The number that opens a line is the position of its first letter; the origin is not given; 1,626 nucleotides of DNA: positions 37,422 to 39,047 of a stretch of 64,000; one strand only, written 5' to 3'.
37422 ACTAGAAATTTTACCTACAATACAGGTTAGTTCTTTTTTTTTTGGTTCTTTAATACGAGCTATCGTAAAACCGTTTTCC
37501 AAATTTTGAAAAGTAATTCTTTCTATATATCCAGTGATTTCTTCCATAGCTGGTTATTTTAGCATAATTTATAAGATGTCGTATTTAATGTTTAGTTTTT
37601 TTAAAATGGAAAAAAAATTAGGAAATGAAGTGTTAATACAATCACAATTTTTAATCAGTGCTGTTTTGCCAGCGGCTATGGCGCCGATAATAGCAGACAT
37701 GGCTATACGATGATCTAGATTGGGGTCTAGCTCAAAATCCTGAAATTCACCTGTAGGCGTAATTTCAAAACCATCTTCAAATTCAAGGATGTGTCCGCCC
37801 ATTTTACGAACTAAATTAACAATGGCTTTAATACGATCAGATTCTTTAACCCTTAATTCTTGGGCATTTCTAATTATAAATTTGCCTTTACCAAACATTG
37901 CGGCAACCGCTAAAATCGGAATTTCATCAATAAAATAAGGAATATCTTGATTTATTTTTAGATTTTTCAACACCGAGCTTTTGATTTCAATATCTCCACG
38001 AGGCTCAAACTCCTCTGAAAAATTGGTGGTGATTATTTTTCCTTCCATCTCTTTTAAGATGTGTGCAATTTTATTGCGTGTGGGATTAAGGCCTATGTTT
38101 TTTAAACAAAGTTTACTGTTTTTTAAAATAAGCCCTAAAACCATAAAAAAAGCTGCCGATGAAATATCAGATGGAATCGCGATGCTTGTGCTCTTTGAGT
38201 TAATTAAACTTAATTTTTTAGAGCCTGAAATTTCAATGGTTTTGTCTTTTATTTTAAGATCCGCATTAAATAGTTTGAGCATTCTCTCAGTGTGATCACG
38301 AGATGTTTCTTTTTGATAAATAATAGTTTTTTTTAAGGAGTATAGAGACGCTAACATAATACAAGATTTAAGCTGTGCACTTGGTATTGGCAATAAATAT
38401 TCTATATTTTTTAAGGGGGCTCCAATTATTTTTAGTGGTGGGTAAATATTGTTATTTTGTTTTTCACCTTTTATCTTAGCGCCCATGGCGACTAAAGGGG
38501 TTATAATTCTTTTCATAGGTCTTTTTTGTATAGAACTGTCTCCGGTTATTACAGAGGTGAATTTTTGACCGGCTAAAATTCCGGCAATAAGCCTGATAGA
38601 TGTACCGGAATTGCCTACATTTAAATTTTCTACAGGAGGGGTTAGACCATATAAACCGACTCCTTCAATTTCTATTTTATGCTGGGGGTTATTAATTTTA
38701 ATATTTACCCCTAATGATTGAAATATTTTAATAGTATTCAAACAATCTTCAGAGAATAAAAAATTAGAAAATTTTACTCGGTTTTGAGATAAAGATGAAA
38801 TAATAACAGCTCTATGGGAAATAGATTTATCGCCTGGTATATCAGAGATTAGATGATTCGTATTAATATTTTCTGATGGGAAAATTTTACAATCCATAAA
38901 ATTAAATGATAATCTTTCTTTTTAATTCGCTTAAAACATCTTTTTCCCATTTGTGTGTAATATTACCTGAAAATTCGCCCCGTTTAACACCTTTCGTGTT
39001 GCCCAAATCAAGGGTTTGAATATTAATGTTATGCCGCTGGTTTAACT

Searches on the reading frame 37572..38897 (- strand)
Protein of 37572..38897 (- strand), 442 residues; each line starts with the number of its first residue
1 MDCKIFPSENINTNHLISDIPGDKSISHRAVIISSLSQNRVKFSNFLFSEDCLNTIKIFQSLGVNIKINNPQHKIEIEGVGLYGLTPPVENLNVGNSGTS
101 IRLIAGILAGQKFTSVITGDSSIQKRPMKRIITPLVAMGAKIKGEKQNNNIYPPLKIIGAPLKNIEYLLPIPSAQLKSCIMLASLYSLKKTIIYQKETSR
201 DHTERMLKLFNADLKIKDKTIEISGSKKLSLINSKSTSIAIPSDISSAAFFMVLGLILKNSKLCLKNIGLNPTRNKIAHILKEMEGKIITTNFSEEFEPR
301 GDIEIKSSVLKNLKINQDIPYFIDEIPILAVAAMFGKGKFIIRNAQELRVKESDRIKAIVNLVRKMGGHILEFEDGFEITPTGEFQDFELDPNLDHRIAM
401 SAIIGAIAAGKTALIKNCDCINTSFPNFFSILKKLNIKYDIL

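Call 26: find_encoding_contigs(protein=window:37572-38897:-, flank=10000, max_places=4)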
Protein window:37572-38897:- (442 aa): 22 contigs read that carry it; 4 places shown.
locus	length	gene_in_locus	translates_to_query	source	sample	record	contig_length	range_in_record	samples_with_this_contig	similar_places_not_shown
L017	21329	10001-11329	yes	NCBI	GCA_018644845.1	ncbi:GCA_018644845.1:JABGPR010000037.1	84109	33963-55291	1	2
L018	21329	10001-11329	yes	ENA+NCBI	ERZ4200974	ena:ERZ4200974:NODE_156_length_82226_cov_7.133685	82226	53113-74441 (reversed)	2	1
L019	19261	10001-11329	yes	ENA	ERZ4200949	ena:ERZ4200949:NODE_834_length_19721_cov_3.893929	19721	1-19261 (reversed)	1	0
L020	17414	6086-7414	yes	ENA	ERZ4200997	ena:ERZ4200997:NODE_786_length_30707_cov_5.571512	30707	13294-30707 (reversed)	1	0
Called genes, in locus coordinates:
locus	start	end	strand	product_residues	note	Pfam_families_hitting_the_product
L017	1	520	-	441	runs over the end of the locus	PF11638:DnaA_N (weak), PF00308:Bac_DnaA, PF01695:IstB_IS21, PF00004:AAA, PF08299:Bac_DnaA_C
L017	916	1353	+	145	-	PF02580:Tyr_Deacylase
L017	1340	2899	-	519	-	PF00342:PGI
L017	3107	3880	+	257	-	PF00142:Fer4_NifH (weak), PF01656:CbiA, PF02374:ArsA_ATPase, PF06564:CBP_BcsQ, PF09140:MipZ (faint), PF10609:ParA, PF13614:AAA_31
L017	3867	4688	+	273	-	PF02195:ParB_N, PF17762:HTH_ParB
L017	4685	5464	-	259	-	PF00588:SpoU_methylase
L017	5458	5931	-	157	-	PF02542:YgbB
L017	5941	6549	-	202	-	PF01300:Sua5_yciO_yrdC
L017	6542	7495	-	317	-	PF19610:DUF6115 (weak)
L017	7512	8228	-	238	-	PF04542:Sigma70_r2, PF08281:Sigma70_r4_2, PF04545:Sigma70_r4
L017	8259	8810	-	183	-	PF04347:FliO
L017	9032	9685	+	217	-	-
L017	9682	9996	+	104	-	-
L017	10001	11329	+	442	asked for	PF00275:EPSP_synthase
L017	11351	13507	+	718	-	PF23139:OB_YrrC, PF14490:HHH_RecD2 (weak), PF14520:HHH_5 (weak), PF14490:HHH_RecD2, PF13245:AAA_19, PF13604:AAA_30, PF18335:SH3_13, PF13538:UvrD_C_2, +2 more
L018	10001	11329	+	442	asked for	PF00275:EPSP_synthase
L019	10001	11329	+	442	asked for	PF00275:EPSP_synthase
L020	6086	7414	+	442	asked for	PF00275:EPSP_synthase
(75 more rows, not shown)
